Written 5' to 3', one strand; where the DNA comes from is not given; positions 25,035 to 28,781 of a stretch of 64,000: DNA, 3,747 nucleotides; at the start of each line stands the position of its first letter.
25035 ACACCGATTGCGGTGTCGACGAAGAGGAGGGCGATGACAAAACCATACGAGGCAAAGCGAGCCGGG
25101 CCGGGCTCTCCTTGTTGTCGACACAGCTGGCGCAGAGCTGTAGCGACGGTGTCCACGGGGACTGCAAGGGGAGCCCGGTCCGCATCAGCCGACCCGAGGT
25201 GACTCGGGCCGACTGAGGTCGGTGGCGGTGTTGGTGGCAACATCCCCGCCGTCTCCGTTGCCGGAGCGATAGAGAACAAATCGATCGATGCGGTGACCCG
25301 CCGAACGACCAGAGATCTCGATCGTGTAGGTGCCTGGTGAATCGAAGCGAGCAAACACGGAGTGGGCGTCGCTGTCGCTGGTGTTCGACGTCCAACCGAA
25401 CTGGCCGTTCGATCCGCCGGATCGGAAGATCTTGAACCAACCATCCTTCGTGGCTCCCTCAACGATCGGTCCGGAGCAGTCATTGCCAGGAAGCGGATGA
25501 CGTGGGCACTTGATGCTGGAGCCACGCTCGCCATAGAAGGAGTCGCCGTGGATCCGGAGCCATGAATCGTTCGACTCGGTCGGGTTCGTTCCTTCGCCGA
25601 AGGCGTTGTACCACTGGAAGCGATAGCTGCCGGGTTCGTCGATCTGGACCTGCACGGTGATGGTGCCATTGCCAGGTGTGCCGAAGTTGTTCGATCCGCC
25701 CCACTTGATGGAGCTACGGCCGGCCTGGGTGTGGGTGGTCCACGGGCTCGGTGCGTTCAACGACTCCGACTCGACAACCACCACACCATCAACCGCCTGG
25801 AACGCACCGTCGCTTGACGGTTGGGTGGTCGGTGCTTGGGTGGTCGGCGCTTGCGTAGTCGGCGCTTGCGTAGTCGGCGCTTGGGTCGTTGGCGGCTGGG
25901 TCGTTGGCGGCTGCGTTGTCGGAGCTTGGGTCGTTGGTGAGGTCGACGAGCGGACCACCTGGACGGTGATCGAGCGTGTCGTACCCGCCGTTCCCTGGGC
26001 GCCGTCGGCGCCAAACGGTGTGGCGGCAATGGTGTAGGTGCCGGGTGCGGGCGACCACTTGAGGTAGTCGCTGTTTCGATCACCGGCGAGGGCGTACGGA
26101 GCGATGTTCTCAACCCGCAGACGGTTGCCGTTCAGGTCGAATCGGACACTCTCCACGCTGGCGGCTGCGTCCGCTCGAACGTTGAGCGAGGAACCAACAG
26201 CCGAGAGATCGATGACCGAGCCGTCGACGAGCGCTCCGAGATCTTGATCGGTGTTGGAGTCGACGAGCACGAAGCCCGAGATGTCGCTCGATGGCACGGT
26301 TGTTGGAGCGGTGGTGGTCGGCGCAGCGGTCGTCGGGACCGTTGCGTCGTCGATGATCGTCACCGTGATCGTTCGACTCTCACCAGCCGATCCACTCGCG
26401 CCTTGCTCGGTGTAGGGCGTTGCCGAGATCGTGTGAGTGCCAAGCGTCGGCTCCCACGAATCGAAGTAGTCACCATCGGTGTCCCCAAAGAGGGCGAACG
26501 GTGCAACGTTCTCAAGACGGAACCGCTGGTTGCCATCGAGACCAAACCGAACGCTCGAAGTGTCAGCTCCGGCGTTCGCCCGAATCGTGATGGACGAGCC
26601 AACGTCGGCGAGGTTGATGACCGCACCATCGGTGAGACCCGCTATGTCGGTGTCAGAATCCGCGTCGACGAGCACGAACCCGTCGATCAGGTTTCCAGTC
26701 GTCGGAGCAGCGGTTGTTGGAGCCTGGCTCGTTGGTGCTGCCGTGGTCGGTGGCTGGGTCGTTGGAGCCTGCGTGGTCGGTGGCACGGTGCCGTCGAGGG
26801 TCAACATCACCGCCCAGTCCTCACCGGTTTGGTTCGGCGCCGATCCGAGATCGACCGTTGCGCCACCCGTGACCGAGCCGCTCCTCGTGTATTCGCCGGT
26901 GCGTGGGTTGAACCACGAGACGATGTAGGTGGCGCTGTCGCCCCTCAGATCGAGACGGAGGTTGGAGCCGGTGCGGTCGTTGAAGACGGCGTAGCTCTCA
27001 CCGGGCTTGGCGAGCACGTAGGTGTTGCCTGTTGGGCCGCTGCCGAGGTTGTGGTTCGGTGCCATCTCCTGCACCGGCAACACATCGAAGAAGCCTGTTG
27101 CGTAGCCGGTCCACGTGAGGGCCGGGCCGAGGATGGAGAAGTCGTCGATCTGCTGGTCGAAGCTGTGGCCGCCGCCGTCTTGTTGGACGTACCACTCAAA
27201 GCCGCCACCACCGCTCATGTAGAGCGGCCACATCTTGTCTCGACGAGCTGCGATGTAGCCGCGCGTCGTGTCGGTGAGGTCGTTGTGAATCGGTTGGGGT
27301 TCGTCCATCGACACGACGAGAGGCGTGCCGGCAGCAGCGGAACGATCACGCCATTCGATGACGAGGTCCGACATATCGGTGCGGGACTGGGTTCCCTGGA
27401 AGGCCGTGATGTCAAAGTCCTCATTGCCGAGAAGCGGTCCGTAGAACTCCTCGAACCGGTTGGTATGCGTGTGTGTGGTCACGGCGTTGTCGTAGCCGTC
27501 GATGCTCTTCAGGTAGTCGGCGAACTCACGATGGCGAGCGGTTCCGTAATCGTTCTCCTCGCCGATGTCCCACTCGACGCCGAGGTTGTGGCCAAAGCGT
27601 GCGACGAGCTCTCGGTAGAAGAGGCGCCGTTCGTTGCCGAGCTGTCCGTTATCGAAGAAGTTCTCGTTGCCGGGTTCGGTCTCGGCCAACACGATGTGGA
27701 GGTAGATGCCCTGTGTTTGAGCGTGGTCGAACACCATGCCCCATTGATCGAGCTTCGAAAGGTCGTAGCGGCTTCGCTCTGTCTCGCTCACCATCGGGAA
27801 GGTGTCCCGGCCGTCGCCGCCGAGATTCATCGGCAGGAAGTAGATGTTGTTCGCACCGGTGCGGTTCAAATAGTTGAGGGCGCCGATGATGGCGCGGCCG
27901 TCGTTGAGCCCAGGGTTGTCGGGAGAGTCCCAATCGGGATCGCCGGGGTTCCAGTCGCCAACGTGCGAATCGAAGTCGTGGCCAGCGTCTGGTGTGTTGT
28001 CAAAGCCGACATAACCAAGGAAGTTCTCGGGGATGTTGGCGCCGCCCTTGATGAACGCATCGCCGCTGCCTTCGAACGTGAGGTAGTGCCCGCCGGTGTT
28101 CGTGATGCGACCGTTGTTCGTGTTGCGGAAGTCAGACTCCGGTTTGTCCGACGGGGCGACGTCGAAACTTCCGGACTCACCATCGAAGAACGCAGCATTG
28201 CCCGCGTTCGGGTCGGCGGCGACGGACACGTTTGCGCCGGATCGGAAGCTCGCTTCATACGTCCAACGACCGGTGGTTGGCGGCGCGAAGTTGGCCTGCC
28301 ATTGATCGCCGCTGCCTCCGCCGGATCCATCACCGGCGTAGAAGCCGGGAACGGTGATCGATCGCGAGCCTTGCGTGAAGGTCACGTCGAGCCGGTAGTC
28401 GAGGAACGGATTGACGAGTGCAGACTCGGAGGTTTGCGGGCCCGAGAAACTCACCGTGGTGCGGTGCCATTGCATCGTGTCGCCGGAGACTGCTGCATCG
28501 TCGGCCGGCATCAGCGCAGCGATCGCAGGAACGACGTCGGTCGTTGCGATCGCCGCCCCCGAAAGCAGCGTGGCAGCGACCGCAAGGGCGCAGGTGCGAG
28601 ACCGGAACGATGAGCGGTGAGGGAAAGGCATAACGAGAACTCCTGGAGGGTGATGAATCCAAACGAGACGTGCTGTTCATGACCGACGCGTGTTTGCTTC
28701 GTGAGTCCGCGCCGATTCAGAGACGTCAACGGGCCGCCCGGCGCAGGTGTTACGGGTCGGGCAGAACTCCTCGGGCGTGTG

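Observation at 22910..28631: ECF sigma/anti-sigma pair whose sensor ectodomain is built from the same repeat module as the adjacent giant secreted hydrolase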

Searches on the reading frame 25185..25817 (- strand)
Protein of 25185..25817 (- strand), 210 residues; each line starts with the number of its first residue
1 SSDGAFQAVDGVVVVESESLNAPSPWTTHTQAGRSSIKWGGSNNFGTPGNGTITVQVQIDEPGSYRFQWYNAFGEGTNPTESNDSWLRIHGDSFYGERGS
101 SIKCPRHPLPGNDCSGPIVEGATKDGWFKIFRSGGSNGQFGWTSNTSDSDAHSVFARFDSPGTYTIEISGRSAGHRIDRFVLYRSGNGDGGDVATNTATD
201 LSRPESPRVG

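Call 73: search_protein_families(library=pfam, proteins=[window:25185-25817:-], max_evalue=1)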
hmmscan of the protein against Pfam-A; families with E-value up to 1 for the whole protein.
window:25185-25817:- (210 aa): 3 families
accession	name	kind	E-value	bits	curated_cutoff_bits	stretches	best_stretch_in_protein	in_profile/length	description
PF04151.21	PPC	-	0.16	13.3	25.9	1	125-170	25-70/70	Bacterial pre-peptidase C-terminal domain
PF14699.12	hGDE_N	-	0.17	12.5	22.1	1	44-69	43-62/92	N-terminal domain from the human glycogen debranching enzyme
PF13860.13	FlgD_ig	-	0.55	10.7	27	0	29-58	44-74/79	FlgD Ig-like domain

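Call 100: search_solved_structures(query=A7, max_evalue=10)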
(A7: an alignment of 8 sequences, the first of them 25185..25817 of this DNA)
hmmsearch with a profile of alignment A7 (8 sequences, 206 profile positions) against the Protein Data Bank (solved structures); distinct sequences matched with E-value up to 10: 0.

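Call 101: search_protein_families(library=pfam, alignment_id=A7, max_evalue=1)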
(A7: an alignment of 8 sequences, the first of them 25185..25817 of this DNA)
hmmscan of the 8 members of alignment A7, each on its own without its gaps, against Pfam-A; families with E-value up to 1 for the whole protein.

A. member 1, window:25185-25817:- (210 aa): 3 families
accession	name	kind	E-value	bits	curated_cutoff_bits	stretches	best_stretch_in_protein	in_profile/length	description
PF04151.21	PPC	-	0.16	13.3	25.9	1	125-170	25-70/70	Bacterial pre-peptidase C-terminal domain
PF14699.12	hGDE_N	-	0.17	12.5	22.1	1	44-69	43-62/92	N-terminal domain from the human glycogen debranching enzyme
PF13860.13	FlgD_ig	-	0.55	10.7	27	0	29-58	44-74/79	FlgD Ig-like domain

B. families by the number of members that match (of 8 scanned): 16 families
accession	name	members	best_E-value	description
PF17829.7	GH115_C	4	0.0015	Glycosyl hydrolase family 115 C-terminal domain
PF07495.19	Y_Y_Y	3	0.0013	Y_Y_Y domain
PF04151.21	PPC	3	0.091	Bacterial pre-peptidase C-terminal domain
PF18981.6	InlK_D3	2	0.057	Internalin K domain (D3/D4)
PF00801.26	PKD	1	0.017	PKD domain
PF20495.3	DUF6727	1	0.052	Family of unknown function (DUF6727)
PF16653.10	Sacchrp_dh_C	1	0.07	Saccharopine dehydrogenase C-terminal domain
PF11589.14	DUF3244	1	0.071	Domain of unknown function (DUF3244)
PF23265.1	Ig-like_KY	1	0.079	KY-like, immunoglobulin-like domain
PF08710.16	CoV_NSP9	1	0.099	Coronavirus replicase NSP9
PF23623.1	GBD_IRG7_N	1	0.14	IRG7 N-terminal galactose binding domain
PF13115.11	YtkA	1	0.15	YtkA-like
PF00397.32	WW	1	0.16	WW domain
PF14699.12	hGDE_N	1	0.17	N-terminal domain from the human glycogen debranching enzyme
PF25275.1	Golvesin_C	1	0.2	Golvesin C-terminal domain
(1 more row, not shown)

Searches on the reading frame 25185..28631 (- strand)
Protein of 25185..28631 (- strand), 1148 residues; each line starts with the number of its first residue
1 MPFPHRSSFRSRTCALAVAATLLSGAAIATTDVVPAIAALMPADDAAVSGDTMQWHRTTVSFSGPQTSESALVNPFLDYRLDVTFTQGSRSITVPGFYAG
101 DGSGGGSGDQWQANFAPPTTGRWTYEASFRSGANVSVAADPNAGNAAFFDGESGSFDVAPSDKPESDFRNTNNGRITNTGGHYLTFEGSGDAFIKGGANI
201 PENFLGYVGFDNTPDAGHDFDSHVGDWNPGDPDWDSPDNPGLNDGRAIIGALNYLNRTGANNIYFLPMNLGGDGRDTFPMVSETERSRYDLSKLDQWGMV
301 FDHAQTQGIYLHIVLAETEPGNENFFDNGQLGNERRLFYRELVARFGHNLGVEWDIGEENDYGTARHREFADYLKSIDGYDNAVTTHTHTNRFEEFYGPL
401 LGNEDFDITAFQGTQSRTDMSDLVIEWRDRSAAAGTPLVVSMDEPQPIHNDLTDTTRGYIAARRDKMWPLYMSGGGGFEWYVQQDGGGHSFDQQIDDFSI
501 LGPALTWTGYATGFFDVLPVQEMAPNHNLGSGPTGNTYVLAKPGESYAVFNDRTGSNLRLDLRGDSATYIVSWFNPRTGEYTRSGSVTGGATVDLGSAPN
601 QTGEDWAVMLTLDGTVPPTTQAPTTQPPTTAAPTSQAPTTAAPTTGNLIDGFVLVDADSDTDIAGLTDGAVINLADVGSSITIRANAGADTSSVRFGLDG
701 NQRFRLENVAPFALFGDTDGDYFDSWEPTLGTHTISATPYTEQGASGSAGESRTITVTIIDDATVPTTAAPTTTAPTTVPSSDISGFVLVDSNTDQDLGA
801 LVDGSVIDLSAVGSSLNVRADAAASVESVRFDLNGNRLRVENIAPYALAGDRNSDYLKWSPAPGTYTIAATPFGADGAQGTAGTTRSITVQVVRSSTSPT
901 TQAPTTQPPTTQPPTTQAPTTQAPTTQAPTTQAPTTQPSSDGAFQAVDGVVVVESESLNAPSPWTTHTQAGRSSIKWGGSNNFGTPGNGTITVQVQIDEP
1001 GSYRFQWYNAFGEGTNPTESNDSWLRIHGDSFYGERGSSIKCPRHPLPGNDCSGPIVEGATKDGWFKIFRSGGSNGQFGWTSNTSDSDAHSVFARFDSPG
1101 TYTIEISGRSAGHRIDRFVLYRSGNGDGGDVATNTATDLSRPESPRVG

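Call 3: search_protein_families(library=pfam, proteins=[window:25185-28631:-], max_evalue=1)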
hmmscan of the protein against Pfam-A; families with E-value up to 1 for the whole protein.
window:25185-28631:- (1148 aa): 3 families
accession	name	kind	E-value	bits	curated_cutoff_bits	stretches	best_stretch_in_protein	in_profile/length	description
PF16586.11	DUF5060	-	2.6e-20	72.9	27.2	1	53-130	3-70/70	Domain of unknown function (DUF5060)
PF12904.13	Collagen_bind_2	-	9e-08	32.3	22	1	535-610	14-91/92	Putative collagen-binding domain of a collagenase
PF02095.21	Extensin_1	-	0.0002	21.6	105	1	899-938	85-124/171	Extensin-like protein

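Call 4: search_protein_families(library=ncbifam, proteins=[window:25185-28631:-], max_evalue=1)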
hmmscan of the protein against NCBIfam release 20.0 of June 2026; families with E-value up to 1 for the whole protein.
window:25185-28631:- (1148 aa): 0 families
